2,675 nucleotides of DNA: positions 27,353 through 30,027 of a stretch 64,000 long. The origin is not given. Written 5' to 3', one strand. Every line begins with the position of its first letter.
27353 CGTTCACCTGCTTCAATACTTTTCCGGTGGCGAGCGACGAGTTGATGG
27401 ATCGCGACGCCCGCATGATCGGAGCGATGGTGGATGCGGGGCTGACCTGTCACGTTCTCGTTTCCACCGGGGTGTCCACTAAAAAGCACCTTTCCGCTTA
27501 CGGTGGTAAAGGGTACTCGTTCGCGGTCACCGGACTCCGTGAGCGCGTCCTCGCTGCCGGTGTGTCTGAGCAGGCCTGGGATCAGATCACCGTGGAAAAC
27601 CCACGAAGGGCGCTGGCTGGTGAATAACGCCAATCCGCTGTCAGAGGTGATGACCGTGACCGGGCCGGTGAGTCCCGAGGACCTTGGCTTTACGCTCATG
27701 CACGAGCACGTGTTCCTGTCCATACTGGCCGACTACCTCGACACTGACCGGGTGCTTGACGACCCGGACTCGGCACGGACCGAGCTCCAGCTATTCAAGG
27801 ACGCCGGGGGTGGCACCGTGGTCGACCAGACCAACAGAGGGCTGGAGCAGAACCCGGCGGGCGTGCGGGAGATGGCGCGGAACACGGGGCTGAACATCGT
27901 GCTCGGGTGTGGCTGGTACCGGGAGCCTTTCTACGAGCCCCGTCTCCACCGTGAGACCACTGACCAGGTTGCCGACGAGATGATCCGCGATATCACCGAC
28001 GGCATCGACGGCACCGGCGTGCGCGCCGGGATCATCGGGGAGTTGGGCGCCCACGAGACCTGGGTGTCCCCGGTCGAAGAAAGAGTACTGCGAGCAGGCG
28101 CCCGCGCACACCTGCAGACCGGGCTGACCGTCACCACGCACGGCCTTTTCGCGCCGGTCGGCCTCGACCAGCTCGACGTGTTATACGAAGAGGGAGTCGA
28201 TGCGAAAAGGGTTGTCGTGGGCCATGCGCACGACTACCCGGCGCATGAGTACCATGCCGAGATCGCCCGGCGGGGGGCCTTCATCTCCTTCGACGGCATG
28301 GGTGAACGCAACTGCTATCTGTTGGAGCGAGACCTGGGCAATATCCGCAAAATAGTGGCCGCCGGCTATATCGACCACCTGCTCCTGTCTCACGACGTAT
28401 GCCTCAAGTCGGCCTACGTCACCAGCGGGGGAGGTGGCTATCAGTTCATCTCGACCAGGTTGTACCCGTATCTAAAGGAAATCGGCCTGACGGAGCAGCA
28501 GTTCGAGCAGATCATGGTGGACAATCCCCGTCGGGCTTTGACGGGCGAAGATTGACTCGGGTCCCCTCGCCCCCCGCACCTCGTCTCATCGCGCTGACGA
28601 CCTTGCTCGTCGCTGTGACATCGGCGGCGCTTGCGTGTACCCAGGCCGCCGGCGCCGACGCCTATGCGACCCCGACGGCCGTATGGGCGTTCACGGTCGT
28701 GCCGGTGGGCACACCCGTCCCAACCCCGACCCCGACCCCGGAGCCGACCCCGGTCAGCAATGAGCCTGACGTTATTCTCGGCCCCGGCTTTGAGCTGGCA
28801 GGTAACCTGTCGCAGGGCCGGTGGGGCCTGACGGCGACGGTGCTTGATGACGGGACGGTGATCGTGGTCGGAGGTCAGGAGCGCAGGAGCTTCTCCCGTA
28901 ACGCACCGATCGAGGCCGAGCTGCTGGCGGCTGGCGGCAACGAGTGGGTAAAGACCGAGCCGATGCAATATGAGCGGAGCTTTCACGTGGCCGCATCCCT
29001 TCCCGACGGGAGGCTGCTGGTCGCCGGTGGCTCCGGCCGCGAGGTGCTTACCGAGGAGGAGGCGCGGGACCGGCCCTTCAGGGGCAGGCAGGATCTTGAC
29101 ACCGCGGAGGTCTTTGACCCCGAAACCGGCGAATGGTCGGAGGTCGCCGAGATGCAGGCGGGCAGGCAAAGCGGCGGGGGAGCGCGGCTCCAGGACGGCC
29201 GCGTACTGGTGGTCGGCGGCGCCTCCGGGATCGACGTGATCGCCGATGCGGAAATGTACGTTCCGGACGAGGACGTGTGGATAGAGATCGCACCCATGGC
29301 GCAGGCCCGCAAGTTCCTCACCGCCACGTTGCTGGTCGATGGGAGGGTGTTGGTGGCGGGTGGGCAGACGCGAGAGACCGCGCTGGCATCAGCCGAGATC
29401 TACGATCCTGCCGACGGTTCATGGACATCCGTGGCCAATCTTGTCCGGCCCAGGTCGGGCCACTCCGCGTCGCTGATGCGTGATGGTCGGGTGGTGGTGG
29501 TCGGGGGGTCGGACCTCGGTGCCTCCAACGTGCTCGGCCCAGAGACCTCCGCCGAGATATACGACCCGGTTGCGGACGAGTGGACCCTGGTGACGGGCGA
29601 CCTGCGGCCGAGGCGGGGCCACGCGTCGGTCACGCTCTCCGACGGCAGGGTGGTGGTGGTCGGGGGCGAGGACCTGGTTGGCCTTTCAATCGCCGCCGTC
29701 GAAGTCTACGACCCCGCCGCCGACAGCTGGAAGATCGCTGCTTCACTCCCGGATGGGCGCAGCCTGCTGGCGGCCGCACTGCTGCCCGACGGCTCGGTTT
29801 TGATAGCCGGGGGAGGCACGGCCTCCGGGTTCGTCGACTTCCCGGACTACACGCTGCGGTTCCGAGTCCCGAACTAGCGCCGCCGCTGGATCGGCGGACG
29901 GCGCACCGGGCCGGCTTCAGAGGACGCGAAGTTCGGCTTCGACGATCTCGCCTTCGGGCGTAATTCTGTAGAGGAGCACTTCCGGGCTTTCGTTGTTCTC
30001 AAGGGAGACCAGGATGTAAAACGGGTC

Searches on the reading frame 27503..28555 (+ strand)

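Call 50: search_protein_families(library=pfam, proteins=[window:27503-28555:+], max_evalue=0.00001)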
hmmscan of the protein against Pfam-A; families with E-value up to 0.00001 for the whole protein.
window:27503-28555:+ (350 aa): 1 family
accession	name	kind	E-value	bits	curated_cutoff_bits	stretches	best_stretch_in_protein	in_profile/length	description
PF02126.24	PTE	-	5e-68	230.2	22.4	1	56-346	1-297/298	Phosphotriesterase family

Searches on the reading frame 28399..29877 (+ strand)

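Call 50: search_protein_families(library=pfam, proteins=[window:28399-29877:+], max_evalue=0.00001)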
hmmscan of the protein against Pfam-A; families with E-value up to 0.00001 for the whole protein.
window:28399-29877:+ (492 aa): 10 families
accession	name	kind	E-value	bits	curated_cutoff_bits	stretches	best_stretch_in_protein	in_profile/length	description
PF01344.31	Kelch_1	-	6.1e-43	144.4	20.1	3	311-348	8-45/46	Kelch motif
PF13964.12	Kelch_6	-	1.2e-32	111.2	25.3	1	310-352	7-50/50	Kelch motif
PF13418.12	Kelch_4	-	4e-32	110.4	21.6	1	303-348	1-47/49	Galactose oxidase, central domain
PF07646.21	Kelch_2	-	1.2e-26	91.6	21.3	0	194-252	2-47/48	Kelch motif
PF13415.12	Kelch_3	-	4.2e-23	81.4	22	0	315-358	2-46/48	Galactose oxidase, central domain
PF24681.1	Kelch_KLHDC2_KLHL20_DRC7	-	1.1e-21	77.6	50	2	303-472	50-221/221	KLHDC2/KLHL20/DRC7 Kelch-repeats domain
PF24981.1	Beta-prop_ATRN-LZTR1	-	3.7e-17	63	50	1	335-424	185-280/289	Attractin/LZTR1 beta-propeller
PF07250.17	Glyoxal_oxid_N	-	7.9e-17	61.7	37.5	0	355-425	70-137/243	Glyoxal oxidase N-terminus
PF24996.1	NANM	-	5.5e-16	58.8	45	0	145-276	192-329/350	N-acetylneuraminate epimerase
PF25210.1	Kelch_FKB95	-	5.7e-11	43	70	0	294-370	70-149/268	FKB95, Kelch-repeats domain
